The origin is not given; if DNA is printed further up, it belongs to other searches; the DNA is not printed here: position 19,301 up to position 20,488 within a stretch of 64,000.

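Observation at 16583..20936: Second small accessory islet: DUF4160, lipoprotein, gamma-class N6A methyltransferase with overlapping unknown ORF, pRiA4b-ORF3-like protein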

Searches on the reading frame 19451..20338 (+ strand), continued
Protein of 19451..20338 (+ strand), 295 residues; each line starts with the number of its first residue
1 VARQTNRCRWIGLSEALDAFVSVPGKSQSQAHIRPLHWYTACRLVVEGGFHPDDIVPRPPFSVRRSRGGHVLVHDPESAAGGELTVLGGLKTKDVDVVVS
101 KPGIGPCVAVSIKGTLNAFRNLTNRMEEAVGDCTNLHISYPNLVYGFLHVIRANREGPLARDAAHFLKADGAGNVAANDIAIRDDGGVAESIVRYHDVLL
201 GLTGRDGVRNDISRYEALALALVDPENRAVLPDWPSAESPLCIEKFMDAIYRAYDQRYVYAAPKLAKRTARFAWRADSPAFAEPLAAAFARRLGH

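Call 21: fold_search(model_id=the predicted structure, library=pdb)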
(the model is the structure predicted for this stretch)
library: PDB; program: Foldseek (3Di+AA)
matches with E <= 10: 265; with E <= 0.001: 0
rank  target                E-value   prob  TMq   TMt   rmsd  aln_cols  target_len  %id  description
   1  6m9g_B                4.4e-03  0.80  0.23  0.25  15.3       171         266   16  BbvCI B2 dimer with Ta6Br14 clusters (released 2018-11-14)
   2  6maf_A                7.3e-02  0.33  0.15  0.16  11.5       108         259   12  native BbvCI A2B2 tetramer at low resolution (released 2018-11-14)
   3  2p14                  8.3e-02  0.25  0.24  0.34  12.9       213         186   12  Crystal structure of small subunit (R.BspD6I2) of the heterodimeric restriction endonuclease R.BspD6I (released 2008-03-11)
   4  6jdd                  1.1e-01  0.07  0.13  0.19  14.3       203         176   10  Crystal structure of the cypemycin decarboxylase CypD. (released 2019-03-06)
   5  1wtd_B                1.2e-01  0.16  0.18  0.19  17.6       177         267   12  Crystal structure of type II restrcition endonuclease, EcoO109I DNA-free form (released 2004-12-14)
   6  1wtd_A                1.4e-01  0.18  0.19  0.20  16.8       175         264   11  Crystal structure of type II restrcition endonuclease, EcoO109I DNA-free form (released 2004-12-14)
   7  5i6e                  4.0e-01  0.13  0.28  0.15  14.2       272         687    9  Crystal structure of the central domain of yeast acetyl-CoA carboxylase (released 2016-04-20)
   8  8ugo_A                4.9e-01  0.04  0.14  0.14  14.4       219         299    9  Structure of the complex between Human LIAS and H-protein in the presence of 5'-deoxyadenosine (released 2025-07-09)
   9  3abx                  6.2e-01  0.13  0.21  0.17  13.8       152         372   14  CcCel6C, a glycoside hydrolase family 6 enzyme, complexed with p-nitrophenyl beta-D-cellotrioside (released 2010-01-05)
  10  3dw9_A                7.5e-01  0.11  0.12  0.11   4.0        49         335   18  SgrAI with cognate DNA and manganese bound (released 2008-08-19)
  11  6jak_A                7.5e-01  0.02  0.11  0.08  15.8       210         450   11  OtsA apo structure (released 2019-12-04)
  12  1gz5_B                7.9e-01  0.01  0.11  0.08  18.7       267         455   11  Trehalose-6-phosphate synthase. OtsA (released 2003-02-07)
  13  3a64                  8.4e-01  0.11  0.21  0.18  13.8       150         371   15  Crystal structure of CcCel6C, a glycoside hydrolase family 6 enzyme, from Coprinopsis cinerea (released 2009-09-01)
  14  9o4g_B                8.4e-01  0.02  0.11  0.06  23.6       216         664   14  Cryo-EM structure of the CHSY3-CHPF1 chondroitin synthase heterodimer (released 2026-03-04)
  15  3n78_A                9.0e-01  0.08  0.12  0.10   7.3        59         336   19  SgrAI bound to Secondary Site DNA and Mg(II) (released 2010-11-24)
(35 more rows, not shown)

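Call 23: search_solved_structures(query=A1, max_evalue=10, show_alignments=3)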
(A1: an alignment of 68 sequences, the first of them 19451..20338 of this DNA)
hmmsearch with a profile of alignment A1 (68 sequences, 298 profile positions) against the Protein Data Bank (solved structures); distinct sequences matched with E-value up to 10: 0.

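Call 29: find_related_loci(query=A1, collection=genome_contigs, flank=6000)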
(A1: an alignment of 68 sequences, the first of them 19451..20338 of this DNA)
Query A1 (295 aa) in genome_contigs; peptide patterns used: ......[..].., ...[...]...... (x = any residue, [..] = any of these).
496 stretches matched a pattern; 458 encode a relative of the query (tblastn E <= 1e-3); the best 80 are kept; 80 distinct loci.
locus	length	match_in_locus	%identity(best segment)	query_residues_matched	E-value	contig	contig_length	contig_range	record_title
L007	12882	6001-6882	92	1-294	0e+0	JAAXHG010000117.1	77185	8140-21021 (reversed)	MAG: Vicinamibacteraceae bacterium isolate Plut_88883 unfiltered_Plut_88883_genomic_contig_290815, whole genome shotgun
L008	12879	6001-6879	91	1-293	4e-179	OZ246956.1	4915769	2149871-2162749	MAG: Thermoanaerobaculia bacterium isolate 44e70480-f7af-46fd-94ad-8fb40e9277de genome assembly, chromosome: 1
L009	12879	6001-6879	90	1-293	3e-178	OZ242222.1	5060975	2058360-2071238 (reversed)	MAG: Candidatus Multivorans sp. isolate 294fb325-5f7d-45f9-a7ea-d7aadbeafeef genome assembly, chromosome: 1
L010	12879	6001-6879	90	1-293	4e-178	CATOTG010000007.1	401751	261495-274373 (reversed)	MAG: uncultured Thermoanaerobaculia bacterium isolate 2de50437-b26d-4e32-99b7-ac34be852a58 genome assembly, contig: cont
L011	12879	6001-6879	87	1-293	4e-171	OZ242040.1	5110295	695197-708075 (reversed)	MAG: Candidatus Multivorans sp. isolate cd603fe2-36ea-45dd-b21b-4d1cbeb73145 genome assembly, chromosome: 1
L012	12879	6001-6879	85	1-293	2e-167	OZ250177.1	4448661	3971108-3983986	MAG: Candidatus Multivorans sp. isolate 36e5008e-f582-4c91-8c3b-5baff8031e1a genome assembly, chromosome: 1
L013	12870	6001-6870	87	8-294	1e-165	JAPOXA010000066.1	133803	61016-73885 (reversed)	MAG: Acidobacteria bacterium isolate COS3_bin_14 NODE_57_length_133803_cov_60.0331, whole genome shotgun sequence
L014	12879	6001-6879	84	1-293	1e-163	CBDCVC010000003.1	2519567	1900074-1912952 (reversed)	MAG: Candidatus Multivorans sp. isolate d43f0643-08c3-4d58-9c0e-53586e9ec49c genome assembly, contig: contig_3, whole ge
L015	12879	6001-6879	84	1-293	6e-163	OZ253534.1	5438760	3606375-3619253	MAG: Candidatus Multivorans sp. isolate be2d7f3f-f219-46b2-8ad1-06fdd0eb2387 genome assembly, chromosome: 1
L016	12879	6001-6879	82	1-293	4e-160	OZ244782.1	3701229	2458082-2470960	MAG: Candidatus Multivoraceae bacterium isolate 3e40288b-8b50-4129-bb98-006f71277a78 genome assembly, chromosome: 1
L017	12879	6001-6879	80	1-293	1e-155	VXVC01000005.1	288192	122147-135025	MAG: Holophagales bacterium isolate SB0667_bin_1 NODE_6_length_288192_cov_24.735525, whole genome shotgun sequence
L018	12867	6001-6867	82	8-293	2e-154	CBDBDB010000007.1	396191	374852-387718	MAG: Candidatus Multivorans sp. isolate 25506e0c-16aa-497e-894a-3d9cdfe247fa genome assembly, contig: contig_7, whole ge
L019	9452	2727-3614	74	1-293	4e-151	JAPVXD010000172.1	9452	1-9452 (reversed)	MAG: Candidatus Multivorans azotirespirans isolate m_rhze4 Seq172, whole genome shotgun sequence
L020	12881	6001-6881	89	1-294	3e-144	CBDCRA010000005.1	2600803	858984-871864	MAG: Candidatus Multivorans sp. isolate d7452e89-af48-44c7-9597-5a6bccd24eaa genome assembly, contig: contig_5, whole ge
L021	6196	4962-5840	68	1-293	8e-133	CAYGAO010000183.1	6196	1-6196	MAG TPA_asm: uncultured Acidobacteriota bacterium isolate ERP110561_co1_40 genome assembly, contig: NODE_8109_length_619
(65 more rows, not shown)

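Call 41: search_dna_similar(query=window:19451-20338:+, collection=plasmids, mode=protein, max_rows=15)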
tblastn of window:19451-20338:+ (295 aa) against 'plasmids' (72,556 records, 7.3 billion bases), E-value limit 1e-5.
Records with a match: 12; places in all: 13; records where one place covers at least 80% of the query: 7.
Best place of each record, by identity: <60% 12.
By first word of the organism name: Sinorhizobium 2; Gordonia 2; Cereibacter 1; Paraburkholderia 1; Methylorubrum 1; Devosia 1; Polymorphobacter 1; Sphingomonas 1; Rhizobium 1; Aminobacter 1.
By predicted mobility (MOB-suite, as given by PLSDB): non-mobilizable 6; conjugative 4; mobilizable 2.
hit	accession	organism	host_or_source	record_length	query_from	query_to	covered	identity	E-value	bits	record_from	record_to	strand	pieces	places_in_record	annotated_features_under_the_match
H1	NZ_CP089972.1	Cereibacter azotoformans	Owen's River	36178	8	278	92%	55.1%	2e-86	289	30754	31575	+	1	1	hypothetical protein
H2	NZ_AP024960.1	Paraburkholderia terrae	-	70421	8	278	92%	54.0%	2e-85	286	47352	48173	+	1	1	hypothetical protein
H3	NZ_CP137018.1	Sinorhizobium fredii GR64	Phaseolus vulgaris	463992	4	274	92%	52.3%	5e-75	256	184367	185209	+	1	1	hypothetical protein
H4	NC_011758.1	Methylorubrum extorquens CM4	-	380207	8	278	92%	52.2%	1e-76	261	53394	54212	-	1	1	hypothetical protein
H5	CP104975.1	Devosia sp. A8/3-2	Oxytropis tragacanthoides,cell ...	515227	4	278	93%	51.2%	9e-78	264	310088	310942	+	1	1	hypothetical protein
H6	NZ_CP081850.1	Polymorphobacter megasporae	Megaspora,lichen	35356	8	278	92%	51.3%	2e-76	260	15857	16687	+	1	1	hypothetical protein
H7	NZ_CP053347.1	Sphingomonas sp. AP4-R1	Malus prunifolia (crab apple),cell ...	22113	8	278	92%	48.2%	2e-72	249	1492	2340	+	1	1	hypothetical protein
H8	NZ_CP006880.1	Rhizobium gallicum bv. gallicum R602sp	Phaseolus vulgaris,whole ...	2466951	14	224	72%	55.5%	1e-58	209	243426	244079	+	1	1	record has no annotation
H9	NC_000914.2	Sinorhizobium fredii NGR234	-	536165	130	263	44%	42.9%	5e-18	117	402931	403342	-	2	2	hypothetical protein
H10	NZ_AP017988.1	Aminobacter sp. SS-2016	Lotus japoicus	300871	140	274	46%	39.6%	2e-19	96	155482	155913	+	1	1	hypothetical protein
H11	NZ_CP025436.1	Gordonia sp. YC-JH1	mixed culture,petroleum-contaminated ...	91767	86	200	39%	34.9%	1e-6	57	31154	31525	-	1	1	hypothetical protein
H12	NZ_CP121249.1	Gordonia sihwensis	pure culture,mangrove sediment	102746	86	200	39%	34.9%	1e-6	57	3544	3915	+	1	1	hypothetical protein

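Call 42: search_dna_similar(query=window:19451-20338:+, collection=phages, mode=protein, max_rows=10)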
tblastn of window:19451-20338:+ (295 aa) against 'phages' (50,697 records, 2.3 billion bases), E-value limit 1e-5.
No match.

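Call 43: get_annotated_region(hit=H4, flank=4000)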
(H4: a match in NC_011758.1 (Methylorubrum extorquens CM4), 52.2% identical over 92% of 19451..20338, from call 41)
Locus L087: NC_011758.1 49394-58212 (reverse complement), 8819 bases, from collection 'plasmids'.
description: Methylorubrum extorquens CM4 plasmid pCMU01, complete sequence
organism: Methylorubrum extorquens CM4 (NCBI taxid 440085)
taxonomy: Bacteria; Pseudomonadota; Alphaproteobacteria; Hyphomicrobiales; Methylobacteriaceae; Methylorubrum; Methylorubrum extorquens; Methylorubrum extorquens CM4
host: -; source: -; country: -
typing (MOB-suite, as given by PLSDB): conjugative; replicon rep_cluster_4; relaxase MOBQ; mating-pair formation MPF_I
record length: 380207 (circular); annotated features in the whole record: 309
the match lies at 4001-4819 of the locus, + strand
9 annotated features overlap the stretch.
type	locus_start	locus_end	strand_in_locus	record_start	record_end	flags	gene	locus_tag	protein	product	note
CDS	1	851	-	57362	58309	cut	-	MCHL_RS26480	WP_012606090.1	hypothetical protein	-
CDS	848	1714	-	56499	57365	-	-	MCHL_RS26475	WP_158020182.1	toll/interleukin-1 receptor domain-containing protein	GO:0007165 - signal transduction [Evidence IEA]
CDS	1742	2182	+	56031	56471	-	-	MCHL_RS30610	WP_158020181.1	hypothetical protein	-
CDS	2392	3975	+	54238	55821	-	-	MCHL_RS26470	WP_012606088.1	N-6 DNA methylase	GO:0006306 - DNA methylation [Evidence IEA]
CDS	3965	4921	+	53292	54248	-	-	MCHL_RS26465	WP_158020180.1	hypothetical protein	-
CDS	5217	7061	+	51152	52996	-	-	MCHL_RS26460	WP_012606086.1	alpha-amylase family glycosyl hydrolase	GO:0005975 - carbohydrate metabolic process [Evidence IEA]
CDS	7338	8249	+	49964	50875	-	-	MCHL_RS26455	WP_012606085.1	hypothetical protein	-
CDS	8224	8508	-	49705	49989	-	-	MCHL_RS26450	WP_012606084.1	hypothetical protein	-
CDS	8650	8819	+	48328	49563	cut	-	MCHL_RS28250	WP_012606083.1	hypothetical protein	-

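Call 44: get_annotated_region(hit=H1, flank=4000)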
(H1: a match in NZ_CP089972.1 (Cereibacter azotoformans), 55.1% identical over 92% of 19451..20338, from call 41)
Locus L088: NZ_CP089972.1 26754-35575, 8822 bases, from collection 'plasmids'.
description: Cereibacter azotoformans strain ORIO plasmid pORIO6, complete sequence
organism: Cereibacter azotoformans (NCBI taxid 43057)
taxonomy: Bacteria; Pseudomonadota; Alphaproteobacteria; Rhodobacterales; Paracoccaceae; Cereibacter; Cereibacter azotoformans
host: -; source: Owen's River; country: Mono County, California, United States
typing (MOB-suite, as given by PLSDB): conjugative; relaxase MOBP; mating-pair formation MPF_T
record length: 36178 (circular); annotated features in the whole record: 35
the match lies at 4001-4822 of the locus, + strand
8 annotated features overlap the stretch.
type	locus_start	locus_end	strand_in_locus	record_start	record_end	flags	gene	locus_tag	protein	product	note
CDS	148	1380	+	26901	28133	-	repC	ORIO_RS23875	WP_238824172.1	replication initiation protein RepC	-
CDS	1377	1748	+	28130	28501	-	-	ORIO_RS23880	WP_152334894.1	hypothetical protein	-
CDS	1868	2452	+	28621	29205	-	-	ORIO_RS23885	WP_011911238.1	recombinase family protein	GO:0006310 - DNA recombination [Evidence IEA]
CDS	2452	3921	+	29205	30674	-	-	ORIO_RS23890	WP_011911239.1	N-6 DNA methylase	GO:0006306 - DNA methylation [Evidence IEA]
CDS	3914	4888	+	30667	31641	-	-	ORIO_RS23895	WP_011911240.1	hypothetical protein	-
CDS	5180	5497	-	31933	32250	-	-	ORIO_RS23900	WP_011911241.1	H-NS histone family protein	-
CDS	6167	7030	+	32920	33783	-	-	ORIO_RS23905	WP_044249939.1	DUF932 domain-containing protein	-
CDS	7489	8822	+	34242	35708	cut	-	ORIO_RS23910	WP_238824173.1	DUF4942 domain-containing protein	-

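Call 46: search_protein_representatives(alignment_id=A1)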
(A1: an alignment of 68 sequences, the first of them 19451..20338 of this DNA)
Query: 68 sequences, 298 profile positions. Proteins with E-value up to 0.001 (for the whole library): 627; up to 1e-10: 379; up to 1e-30: 140. The best 150 are listed.
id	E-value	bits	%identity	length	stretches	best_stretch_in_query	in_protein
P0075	2.5e-135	466.8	-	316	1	2-297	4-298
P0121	1.7e-131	454.2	-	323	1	2-297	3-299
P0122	4.7e-129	446.2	-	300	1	1-297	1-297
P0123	9.9e-129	445.1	-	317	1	5-297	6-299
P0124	8.5e-110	383.0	-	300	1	6-290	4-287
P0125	4.7e-101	354.3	-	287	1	5-246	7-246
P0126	9.7e-98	343.4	-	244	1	4-222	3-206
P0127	9.7e-97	340.1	-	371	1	3-287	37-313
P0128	6.4e-95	334.1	-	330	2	45-183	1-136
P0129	2.5e-90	319.0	-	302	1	10-292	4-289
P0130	4.4e-90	318.3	-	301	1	5-286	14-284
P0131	8.2e-89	314.1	-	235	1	72-290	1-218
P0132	7.5e-88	310.9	-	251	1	72-296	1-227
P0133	4.1e-87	308.5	-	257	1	3-252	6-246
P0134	2.2e-85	302.8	-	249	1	10-250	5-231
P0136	1.2e-83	297.1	-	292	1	9-289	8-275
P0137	4.8e-81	288.6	-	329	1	13-291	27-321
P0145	4.6e-75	268.9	-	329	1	6-295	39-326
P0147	2.7e-74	266.4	-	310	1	3-285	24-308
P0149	1.1e-72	261.1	-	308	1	11-285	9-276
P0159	4.1e-68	246.1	-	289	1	24-269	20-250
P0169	1.0e-59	218.5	-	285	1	11-278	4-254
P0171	1.5e-58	214.7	-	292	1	11-278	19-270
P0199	2.0e-46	174.9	-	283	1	28-226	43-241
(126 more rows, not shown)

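Call 47: search_protein_families(library=pfam, proteins=[P0127, P0137, P0145, P0147, P0149, P0169, P0171, P0159, P0199, P0136], max_evalue=0.1)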
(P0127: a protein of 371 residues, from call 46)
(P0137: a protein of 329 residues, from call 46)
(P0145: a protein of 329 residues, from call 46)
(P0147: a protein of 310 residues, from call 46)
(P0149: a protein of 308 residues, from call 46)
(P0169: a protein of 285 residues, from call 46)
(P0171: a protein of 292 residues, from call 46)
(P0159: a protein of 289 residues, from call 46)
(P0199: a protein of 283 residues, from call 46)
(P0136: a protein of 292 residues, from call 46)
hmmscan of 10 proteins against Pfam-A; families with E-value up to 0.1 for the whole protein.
P0127 (371 aa): 0 families

P0137 (329 aa): 0 families

P0145 (329 aa): 0 families

P0147 (310 aa): 0 families

P0149 (308 aa): 0 families

P0169 (285 aa): 0 families

P0171 (292 aa): 0 families

P0159 (289 aa): 0 families

P0199 (283 aa): 0 families

P0136 (292 aa): 0 families

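Call 52: search_protein_families(library=pfam, alignment_id=A1, max_evalue=10)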
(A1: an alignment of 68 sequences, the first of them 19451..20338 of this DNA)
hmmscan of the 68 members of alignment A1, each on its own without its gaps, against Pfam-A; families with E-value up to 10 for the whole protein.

A. member 1, window:19451-20338:+ (295 aa): 0 families

B. families by the number of members that match (of 68 scanned): 6 families
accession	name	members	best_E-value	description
PF04555.19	XhoI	4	0.03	Restriction endonuclease XhoI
PF23904.1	DUF7246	2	0.061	Domain of unknown function (DUF7246)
PF12953.12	DUF3842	1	0.014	Domain of unknown function (DUF3842)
PF18135.7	Type_ISP_C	1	0.21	Type ISP C-terminal specificity domain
PF03324.19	Herpes_HEPA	1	0.22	Herpesvirus DNA helicase/primase complex associated protein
PF06576.17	DUF1133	1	0.32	Protein of unknown function (DUF1133)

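Call 53: search_protein_families(library=padloc, alignment_id=A1, max_evalue=1)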
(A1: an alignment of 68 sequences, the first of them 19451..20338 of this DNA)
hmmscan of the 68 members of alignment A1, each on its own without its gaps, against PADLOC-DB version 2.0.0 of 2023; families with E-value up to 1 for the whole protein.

A. member 1, window:19451-20338:+ (295 aa): 2 families
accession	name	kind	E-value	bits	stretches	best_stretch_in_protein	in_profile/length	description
PDLC03558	REase_II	-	0.0015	16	1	125-154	152-181/293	Type II restriction enzyme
PDLC03540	REase_II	-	0.055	11.2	1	92-143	86-139/247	Type II restriction enzyme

B. families by the number of members that match (of 68 scanned): 4 families
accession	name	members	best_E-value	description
PDLC03540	REase_II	48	0.00079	Type II restriction enzyme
PDLC03558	REase_II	46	2.3e-06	Type II restriction enzyme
PDLC04285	PDC-M02A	2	0.011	-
PDLC02199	IetS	1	0.0054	-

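Call 57: search_protein_families(library=pfam, proteins=[L087:3965-4921:+, L088:3914-4888:+], max_evalue=10)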
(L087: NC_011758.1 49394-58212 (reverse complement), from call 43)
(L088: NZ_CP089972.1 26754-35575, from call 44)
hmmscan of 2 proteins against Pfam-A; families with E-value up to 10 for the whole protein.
L087:3965-4921:+ (318 aa): 0 families

L088:3914-4888:+ (324 aa): 0 families
